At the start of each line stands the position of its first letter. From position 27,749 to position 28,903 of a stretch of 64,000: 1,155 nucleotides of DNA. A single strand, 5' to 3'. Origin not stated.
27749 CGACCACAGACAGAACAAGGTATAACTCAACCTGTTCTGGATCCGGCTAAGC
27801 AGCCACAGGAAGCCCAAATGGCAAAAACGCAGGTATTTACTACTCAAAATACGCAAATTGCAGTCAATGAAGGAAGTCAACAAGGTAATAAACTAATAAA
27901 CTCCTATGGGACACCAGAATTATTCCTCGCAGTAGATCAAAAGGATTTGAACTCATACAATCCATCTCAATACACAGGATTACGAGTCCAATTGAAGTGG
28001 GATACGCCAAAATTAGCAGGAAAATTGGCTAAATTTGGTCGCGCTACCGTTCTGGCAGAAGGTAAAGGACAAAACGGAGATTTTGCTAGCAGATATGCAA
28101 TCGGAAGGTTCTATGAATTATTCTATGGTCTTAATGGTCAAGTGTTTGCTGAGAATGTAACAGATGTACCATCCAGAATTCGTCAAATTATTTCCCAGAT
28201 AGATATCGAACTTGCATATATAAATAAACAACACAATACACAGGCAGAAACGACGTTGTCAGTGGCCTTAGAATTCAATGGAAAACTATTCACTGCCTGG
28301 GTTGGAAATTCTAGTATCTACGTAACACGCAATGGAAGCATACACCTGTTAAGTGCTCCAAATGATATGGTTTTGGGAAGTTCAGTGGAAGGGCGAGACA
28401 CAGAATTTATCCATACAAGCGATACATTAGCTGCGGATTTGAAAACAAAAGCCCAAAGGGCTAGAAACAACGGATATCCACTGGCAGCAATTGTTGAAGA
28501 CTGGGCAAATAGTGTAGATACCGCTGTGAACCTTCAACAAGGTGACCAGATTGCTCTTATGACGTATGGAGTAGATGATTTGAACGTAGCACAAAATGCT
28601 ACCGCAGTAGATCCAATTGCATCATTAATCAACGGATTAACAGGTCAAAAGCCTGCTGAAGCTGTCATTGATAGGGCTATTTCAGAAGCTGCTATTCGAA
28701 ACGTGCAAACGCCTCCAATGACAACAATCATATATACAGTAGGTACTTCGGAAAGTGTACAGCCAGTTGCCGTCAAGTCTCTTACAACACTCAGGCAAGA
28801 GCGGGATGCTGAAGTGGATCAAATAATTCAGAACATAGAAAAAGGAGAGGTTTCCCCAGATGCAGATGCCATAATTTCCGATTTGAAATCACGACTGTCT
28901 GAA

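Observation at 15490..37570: Phospho-signalling-type modules embedded in the giant protein: FHA, two probably inactive PP2C-like domains and a kinase-like region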

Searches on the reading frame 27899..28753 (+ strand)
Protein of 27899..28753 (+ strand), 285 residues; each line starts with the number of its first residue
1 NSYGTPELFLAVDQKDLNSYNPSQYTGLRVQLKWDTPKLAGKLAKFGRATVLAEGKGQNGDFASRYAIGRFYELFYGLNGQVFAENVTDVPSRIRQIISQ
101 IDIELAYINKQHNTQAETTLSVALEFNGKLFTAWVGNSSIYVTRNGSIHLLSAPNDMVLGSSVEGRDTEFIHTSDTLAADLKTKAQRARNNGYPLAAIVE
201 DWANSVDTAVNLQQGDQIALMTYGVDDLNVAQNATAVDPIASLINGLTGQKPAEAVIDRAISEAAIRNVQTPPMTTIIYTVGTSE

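Call 21: search_solved_structures(query=A2, max_evalue=10, show_alignments=3)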
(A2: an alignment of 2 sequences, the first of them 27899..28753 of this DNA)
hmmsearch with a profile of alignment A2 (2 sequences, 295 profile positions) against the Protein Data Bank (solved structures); distinct sequences matched with E-value up to 10: 2.
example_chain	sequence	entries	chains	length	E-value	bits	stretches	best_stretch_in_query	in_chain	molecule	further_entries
6ae9_A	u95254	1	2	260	0.12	14.9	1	126-166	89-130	Probable protein phosphatase 2C 1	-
2pk0_A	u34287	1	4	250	0.15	14.5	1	129-234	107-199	Serine/threonine protein phosphatase Stp1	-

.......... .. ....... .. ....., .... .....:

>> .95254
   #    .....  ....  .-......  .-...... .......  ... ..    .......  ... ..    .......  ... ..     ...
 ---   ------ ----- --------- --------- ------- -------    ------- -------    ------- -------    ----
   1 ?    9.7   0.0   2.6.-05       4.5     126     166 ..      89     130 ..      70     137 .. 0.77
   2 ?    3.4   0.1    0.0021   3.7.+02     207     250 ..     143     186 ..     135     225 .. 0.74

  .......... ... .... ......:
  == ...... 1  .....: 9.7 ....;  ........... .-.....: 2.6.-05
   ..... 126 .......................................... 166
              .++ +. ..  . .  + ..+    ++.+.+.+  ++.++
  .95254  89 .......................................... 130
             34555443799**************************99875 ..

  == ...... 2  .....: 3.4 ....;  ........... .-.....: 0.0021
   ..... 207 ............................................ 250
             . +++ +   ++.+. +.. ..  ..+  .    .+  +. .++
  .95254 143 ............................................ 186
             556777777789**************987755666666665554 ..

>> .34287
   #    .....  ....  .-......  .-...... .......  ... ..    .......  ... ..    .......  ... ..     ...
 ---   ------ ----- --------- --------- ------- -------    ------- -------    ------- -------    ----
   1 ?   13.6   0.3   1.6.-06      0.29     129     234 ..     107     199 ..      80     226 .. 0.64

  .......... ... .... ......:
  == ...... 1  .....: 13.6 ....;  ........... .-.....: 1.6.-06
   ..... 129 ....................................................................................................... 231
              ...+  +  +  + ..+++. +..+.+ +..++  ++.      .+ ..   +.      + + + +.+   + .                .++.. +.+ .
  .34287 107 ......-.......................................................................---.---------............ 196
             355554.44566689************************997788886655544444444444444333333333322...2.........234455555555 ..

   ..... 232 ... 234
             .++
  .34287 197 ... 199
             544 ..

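Call 29: predict_structure(alignment_id=A2)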
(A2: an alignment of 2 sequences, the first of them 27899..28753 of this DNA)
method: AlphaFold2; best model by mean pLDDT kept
length: 285 residues; sequences in the alignment: 2
mean_pLDDT: 40.3   pTM: 0.45
mean pLDDT of the five models: 40.3, 40.3, 38.4, 37.8, 37.5
residues with pLDDT >= 90: 0; 70-90: 7; 50-70: 62; < 50: 216
segments of 3 or more residues with pLDDT < 50: 1-46, 78-88, 126-133, 135-285
pLDDT, mean of each block of 10 residues (from residue 1): 28 30 34 37 50 57 64 58 46 64 69 63 51 48 42 40 30 31 30 28 31 40 29 27 30 28 28 24 22
secondary structure, 60 per line:
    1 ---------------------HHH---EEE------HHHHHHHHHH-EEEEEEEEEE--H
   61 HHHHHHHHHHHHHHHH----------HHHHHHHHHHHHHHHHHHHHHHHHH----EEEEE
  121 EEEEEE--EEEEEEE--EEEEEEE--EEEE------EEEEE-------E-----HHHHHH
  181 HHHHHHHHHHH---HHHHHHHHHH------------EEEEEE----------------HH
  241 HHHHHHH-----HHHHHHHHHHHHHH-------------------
elements in order: E28-30 H37-46 E48-57 H60-76 H87-111 E116-126 E129-135 E138-144 E147-150 E157-161 H175-191 H195-204 E217-222 H239-247 H253-266

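Call 30: search_protein_representatives(alignment_id=A2)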
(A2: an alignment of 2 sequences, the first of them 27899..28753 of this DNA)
Query: 2 sequences, 295 profile positions. Proteins with E-value up to 0.001 (for the whole library): 80; up to 1e-10: 0; up to 1e-30: 0. The best 80 are listed.
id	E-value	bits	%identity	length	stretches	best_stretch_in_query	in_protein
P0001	3.9e-10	55.9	-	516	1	53-240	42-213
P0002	1.4e-09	54.0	-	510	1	46-242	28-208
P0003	1.4e-08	50.8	-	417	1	45-236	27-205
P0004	1.6e-07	47.3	-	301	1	49-205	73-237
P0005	1.9e-07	47.1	-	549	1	45-273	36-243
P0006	3.1e-07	46.3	-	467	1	49-246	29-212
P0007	4.1e-07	45.9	-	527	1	46-168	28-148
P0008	4.3e-07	45.9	-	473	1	50-241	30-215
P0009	6.0e-07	45.4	-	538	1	50-238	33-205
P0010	7.4e-07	45.1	-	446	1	59-163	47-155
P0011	7.5e-07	45.1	-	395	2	35-161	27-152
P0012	1.0e-06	44.7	-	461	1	55-243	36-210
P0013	1.0e-06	44.7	-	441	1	53-246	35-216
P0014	1.1e-06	44.6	-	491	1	51-250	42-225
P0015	1.9e-06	43.7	-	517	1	49-249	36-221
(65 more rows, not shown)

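Call 31: search_protein_families(library=pfam, max_evalue=0.001, proteins=[P0001, P0002, P0003, P0004, P0005, P0006, P0008, P0009, P0012, P0013])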
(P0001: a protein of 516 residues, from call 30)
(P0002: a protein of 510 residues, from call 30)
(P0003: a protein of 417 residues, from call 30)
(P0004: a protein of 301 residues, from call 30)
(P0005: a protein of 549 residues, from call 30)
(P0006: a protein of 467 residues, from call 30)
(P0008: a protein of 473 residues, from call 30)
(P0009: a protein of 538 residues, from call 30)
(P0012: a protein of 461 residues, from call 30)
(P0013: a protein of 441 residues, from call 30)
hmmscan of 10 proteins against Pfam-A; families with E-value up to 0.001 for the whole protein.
P0001 (516 aa): 3 families
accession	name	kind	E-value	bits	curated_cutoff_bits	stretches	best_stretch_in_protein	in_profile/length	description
PF13672.11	PP2C_2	-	1.1e-14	55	24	1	42-210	21-178/209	Protein phosphatase 2C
PF00481.26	PP2C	-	3.4e-12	47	20.3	1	44-149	33-141/255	Protein phosphatase 2C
PF07228.17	SpoIIE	-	9.6e-07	29.4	25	1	78-251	31-190/192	Stage II sporulation protein E (SpoIIE)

P0002 (510 aa): 4 families
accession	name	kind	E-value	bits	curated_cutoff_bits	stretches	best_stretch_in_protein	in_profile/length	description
PF13672.11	PP2C_2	-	3.3e-15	56.6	24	1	35-214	22-180/209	Protein phosphatase 2C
PF00481.26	PP2C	-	5.2e-14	53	20.3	1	12-142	8-141/255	Protein phosphatase 2C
PF16158.11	N_BRCA1_IG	-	5.6e-10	40.2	28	1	390-479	2-98/108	Ig-like domain from next to BRCA1 gene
PF07228.17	SpoIIE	-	1.2e-06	29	25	0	70-145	34-106/192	Stage II sporulation protein E (SpoIIE)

P0003 (417 aa): 3 families
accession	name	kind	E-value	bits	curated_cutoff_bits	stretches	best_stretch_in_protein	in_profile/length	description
PF00481.26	PP2C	-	2.5e-17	63.8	20.3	1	16-241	12-255/255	Protein phosphatase 2C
PF13672.11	PP2C_2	-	3.1e-17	63.3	24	1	18-206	11-177/209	Protein phosphatase 2C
PF07228.17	SpoIIE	-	1.9e-06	28.4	25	0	187-248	117-191/192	Stage II sporulation protein E (SpoIIE)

P0004 (301 aa): 3 families
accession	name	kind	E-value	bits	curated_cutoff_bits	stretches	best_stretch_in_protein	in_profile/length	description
PF13672.11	PP2C_2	-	1.1e-09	38.5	24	1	68-261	12-185/209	Protein phosphatase 2C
PF00481.26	PP2C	-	2.5e-06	27.8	20.3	1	155-194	103-142/255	Protein phosphatase 2C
PF07228.17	SpoIIE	-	9.3e-05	22.9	25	0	81-297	5-191/192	Stage II sporulation protein E (SpoIIE)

P0005 (549 aa): 3 families
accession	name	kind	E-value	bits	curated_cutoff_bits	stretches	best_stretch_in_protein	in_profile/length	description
PF00481.26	PP2C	-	9.2e-20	71.8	20.3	1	46-251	33-254/255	Protein phosphatase 2C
PF13672.11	PP2C_2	-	5.9e-16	59.1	24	1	45-224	22-176/209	Protein phosphatase 2C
PF07228.17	SpoIIE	-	5.8e-08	33.3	25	0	196-258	115-190/192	Stage II sporulation protein E (SpoIIE)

P0006 (467 aa): 3 families
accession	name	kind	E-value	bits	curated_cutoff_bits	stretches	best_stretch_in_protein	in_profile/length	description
PF13672.11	PP2C_2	-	2.8e-13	50.3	24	1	33-213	21-188/209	Protein phosphatase 2C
PF00481.26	PP2C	-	6.1e-12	46.2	20.3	1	11-238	9-255/255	Protein phosphatase 2C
PF07228.17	SpoIIE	-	3.4e-05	24.3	25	0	80-237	40-183/192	Stage II sporulation protein E (SpoIIE)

P0008 (473 aa): 3 families
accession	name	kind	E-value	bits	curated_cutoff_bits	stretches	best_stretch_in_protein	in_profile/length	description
PF13672.11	PP2C_2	-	5.6e-14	52.6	24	1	7-232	2-203/209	Protein phosphatase 2C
PF00481.26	PP2C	-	1.9e-12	47.8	20.3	1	8-150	6-141/255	Protein phosphatase 2C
PF07228.17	SpoIIE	-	3.4e-05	24.3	25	0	193-251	118-189/192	Stage II sporulation protein E (SpoIIE)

P0009 (538 aa): 3 families
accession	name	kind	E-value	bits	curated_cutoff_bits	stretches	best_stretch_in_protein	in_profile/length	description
PF13672.11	PP2C_2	-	2.7e-17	63.5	24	1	37-210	22-182/209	Protein phosphatase 2C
PF00481.26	PP2C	-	2.4e-13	50.8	20.3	1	33-145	28-141/255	Protein phosphatase 2C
PF07228.17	SpoIIE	-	0.00025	21.5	25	0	187-212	117-142/192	Stage II sporulation protein E (SpoIIE)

P0012 (461 aa): 3 families
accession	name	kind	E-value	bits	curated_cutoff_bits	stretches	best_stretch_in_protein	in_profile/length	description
PF13672.11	PP2C_2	-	1.3e-17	64.5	24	1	13-203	7-176/209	Protein phosphatase 2C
PF00481.26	PP2C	-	1.8e-14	54.5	20.3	1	38-239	35-255/255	Protein phosphatase 2C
PF07228.17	SpoIIE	-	2.9e-07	31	25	0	185-243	117-188/192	Stage II sporulation protein E (SpoIIE)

P0013 (441 aa): 4 families
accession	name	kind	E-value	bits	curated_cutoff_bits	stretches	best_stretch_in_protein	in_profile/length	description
PF13672.11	PP2C_2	-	3.9e-19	69.5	24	1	18-209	11-179/209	Protein phosphatase 2C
PF00481.26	PP2C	-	4.2e-17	63.1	20.3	1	7-147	3-142/255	Protein phosphatase 2C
PF07228.17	SpoIIE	-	2.5e-08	34.5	25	1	50-247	15-188/192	Stage II sporulation protein E (SpoIIE)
PF01476.26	LysM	-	7.9e-05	23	20.9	1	354-379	1-26/43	LysM domain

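Call 47: fold_search(model_id=the predicted structure, library=pdb)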
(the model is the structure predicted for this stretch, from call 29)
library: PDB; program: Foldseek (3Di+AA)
matches with E <= 10: 342; with E <= 0.001: 29
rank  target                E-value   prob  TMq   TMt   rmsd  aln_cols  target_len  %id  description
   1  2j86_B                8.9e-06  1.00  0.28  0.33  10.1       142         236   19  Structural analysis of the PP2C Family Phosphatase tPphA of Thermosynechococcus elongatus (released 2007-11-06)
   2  2j86_A                1.5e-05  1.00  0.26  0.30  14.8       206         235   16  Structural analysis of the PP2C Family Phosphatase tPphA of Thermosynechococcus elongatus (released 2007-11-06)
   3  5iti                  2.2e-05  1.00  0.24  0.29  13.5       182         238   18  A cynobacterial PP2C (tPphA) structure (released 2016-05-04)
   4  2xzv                  2.4e-05  1.00  0.25  0.29  14.8       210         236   16  The cyanobacterial PP2C-like phosphatase tPphA requires three metals in the catalytic center for efficient catalysis (released 2011-02-09)
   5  1txo_A                2.5e-05  1.00  0.26  0.31   7.1       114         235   20  Crystal structure of the Mycobacterium tuberculosis serine/threonine phosphatase PstP/Ppp at 1.95 A. (released 2004-11-23)
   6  5d2u                  4.7e-05  1.00  0.22  0.26  13.8       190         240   18  Crystal structure of tPphA Variant - H39A (released 2016-05-04)
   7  2pk0_A                6.0e-05  1.00  0.29  0.33  12.5       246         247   13  Structure of the S. agalactiae serine/threonine phosphatase at 2.65 resolution (released 2007-06-12)
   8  6jkv_B                7.2e-05  1.00  0.25  0.30   6.5       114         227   18  PppA, a key regulatory component of T6SS in Pseudomonas aeruginosa (released 2019-06-26)
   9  2jfr                  7.6e-05  1.00  0.25  0.30   6.5       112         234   19  Crystal structure of the PPM Ser-Thr phosphatase MsPP from Mycobacterium smegmatis in complex with phosphate at 0.83 A r (released 2007-07-24)
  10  2jfs                  9.2e-05  1.00  0.24  0.29   6.8       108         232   19  Crystal structure of the PPM Ser-Thr phosphatase MsPP from Mycobacterium smegmatis in complex with cacodylate (released 2007-07-24)
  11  1txo_B                1.0e-04  1.00  0.26  0.30  13.0       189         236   14  Crystal structure of the Mycobacterium tuberculosis serine/threonine phosphatase PstP/Ppp at 1.95 A. (released 2004-11-23)
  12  2y09                  1.4e-04  1.00  0.27  0.32   6.0       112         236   21  The cyanobacterial PP2C-like phosphatase tPphA requires three metals in the catalytic center for efficient catalysis (released 2011-02-09)
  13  4yzg_A                1.8e-04  0.99  0.25  0.24  16.7       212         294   12  Structure of the Arabidopsis TAP38/PPH1, a state-transition phosphatase responsible for dephosphorylation of LHCII (released 2015-04-29)
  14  4yzh_A                2.8e-04  0.99  0.24  0.24  17.3       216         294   12  Structure of the Arabidopsis TAP38/PPH1 in complex with pLhcb1 phosphopeptide substrate (released 2015-04-29)
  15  6jkv_A                2.9e-04  1.00  0.24  0.30   6.4       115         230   17  PppA, a key regulatory component of T6SS in Pseudomonas aeruginosa (released 2019-06-26)
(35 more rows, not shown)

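Call 66: list_cluster_members(proteins=[P0001, P0002, P0003, P0005, P0013])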
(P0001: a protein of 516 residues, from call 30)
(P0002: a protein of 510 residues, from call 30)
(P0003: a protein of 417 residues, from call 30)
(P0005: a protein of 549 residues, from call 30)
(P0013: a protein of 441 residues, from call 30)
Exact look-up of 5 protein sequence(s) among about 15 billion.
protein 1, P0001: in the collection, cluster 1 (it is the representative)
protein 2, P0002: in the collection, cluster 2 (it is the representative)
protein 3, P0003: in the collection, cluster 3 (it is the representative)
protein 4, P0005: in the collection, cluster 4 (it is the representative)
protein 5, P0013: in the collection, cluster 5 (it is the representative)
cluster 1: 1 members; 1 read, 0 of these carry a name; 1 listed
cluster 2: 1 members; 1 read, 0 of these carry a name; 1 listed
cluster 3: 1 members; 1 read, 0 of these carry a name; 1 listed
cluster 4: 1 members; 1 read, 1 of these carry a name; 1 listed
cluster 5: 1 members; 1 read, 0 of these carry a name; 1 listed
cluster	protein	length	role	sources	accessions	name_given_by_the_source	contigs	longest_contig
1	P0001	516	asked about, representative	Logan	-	-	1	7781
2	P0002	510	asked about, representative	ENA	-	-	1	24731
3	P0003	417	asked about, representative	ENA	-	-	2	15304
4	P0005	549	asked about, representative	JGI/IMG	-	serine/threonine protein phosphatase PrpC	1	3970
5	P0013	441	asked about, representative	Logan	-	-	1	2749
